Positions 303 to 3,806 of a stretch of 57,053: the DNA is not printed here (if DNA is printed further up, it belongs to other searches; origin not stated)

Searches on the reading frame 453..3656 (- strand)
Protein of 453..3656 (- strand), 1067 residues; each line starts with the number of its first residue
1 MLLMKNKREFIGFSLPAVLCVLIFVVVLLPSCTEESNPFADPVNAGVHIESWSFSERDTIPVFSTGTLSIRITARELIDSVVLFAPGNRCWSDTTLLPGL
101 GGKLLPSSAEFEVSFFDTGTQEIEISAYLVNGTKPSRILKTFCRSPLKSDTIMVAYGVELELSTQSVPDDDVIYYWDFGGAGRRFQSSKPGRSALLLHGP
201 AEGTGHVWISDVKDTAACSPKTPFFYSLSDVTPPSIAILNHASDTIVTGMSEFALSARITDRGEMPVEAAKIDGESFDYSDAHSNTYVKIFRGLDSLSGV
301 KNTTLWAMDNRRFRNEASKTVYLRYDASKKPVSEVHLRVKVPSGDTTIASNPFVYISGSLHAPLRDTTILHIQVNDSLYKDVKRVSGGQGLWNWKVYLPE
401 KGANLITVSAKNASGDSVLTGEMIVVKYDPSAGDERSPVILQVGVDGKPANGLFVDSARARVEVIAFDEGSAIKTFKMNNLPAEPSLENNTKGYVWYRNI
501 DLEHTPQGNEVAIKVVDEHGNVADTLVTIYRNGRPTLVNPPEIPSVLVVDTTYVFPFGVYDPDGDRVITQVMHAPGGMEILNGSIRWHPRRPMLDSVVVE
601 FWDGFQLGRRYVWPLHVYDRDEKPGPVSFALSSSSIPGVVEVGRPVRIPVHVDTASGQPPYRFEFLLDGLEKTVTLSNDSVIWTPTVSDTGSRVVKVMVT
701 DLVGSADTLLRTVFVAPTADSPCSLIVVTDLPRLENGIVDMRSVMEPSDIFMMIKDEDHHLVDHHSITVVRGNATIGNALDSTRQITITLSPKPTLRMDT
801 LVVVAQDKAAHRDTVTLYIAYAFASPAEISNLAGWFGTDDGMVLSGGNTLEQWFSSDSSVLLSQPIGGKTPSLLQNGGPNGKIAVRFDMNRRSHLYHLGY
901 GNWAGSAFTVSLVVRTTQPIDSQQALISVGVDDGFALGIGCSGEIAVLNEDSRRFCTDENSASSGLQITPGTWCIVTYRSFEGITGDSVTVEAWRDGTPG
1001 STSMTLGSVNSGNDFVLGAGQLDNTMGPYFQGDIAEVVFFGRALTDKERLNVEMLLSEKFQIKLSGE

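Call 23: search_protein_families(library=pfam, proteins=[window:453-3656:-], max_evalue=0.001)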
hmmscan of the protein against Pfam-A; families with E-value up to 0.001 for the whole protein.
window:453-3656:- (1067 aa): 1 family
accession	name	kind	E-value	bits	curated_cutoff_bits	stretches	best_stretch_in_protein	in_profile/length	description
PF13385.13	Laminin_G_3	-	1.9e-10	41.5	27.6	1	901-1048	12-149/151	Concanavalin A-like lectin/glucanases superfamily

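Call 62: find_encoding_contigs(protein=window:453-3656:-, flank=10000, max_places=8)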
Protein window:453-3656:- (1067 aa): 3 contigs read that carry it; 3 places shown.
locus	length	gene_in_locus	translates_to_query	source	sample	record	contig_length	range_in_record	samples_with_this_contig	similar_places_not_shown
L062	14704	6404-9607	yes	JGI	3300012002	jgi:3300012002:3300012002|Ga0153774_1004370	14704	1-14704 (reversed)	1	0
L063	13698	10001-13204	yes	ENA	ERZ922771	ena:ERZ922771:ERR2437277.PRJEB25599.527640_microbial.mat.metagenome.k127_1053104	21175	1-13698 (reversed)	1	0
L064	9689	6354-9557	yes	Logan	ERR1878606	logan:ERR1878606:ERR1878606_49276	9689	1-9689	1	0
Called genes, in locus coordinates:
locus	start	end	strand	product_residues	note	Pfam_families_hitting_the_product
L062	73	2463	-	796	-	PF13174:TPR_6 (faint), PF13432:TPR_16 (faint)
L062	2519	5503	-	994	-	PF13385:Laminin_G_3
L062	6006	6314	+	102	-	-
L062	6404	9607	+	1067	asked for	PF13385:Laminin_G_3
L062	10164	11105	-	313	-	PF01370:Epimerase, PF04321:RmlD_sub_bind, PF16363:GDP_Man_Dehyd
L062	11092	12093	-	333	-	PF04551:GcpE, PF26540:GcpE_C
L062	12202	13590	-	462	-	PF00092:VWA, PF13519:VWA_2, PF13768:VWA_3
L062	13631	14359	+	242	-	PF20260:PUA_4, PF04452:Methyltrans_RNA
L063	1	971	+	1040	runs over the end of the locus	PF02706:Wzz (faint), PF01656:CbiA, PF09140:MipZ (faint), PF10609:ParA (faint), PF13614:AAA_31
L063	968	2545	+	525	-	PF03816:LytR_cpsA_psr (weak)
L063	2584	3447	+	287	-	PF01370:Epimerase, PF02719:Polysacc_synt_2 (faint), PF04321:RmlD_sub_bind, PF16363:GDP_Man_Dehyd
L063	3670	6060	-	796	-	PF13174:TPR_6 (faint), PF13432:TPR_16 (faint)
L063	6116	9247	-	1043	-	PF13385:Laminin_G_3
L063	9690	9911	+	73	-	-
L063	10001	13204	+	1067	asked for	PF13385:Laminin_G_3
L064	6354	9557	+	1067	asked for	PF13385:Laminin_G_3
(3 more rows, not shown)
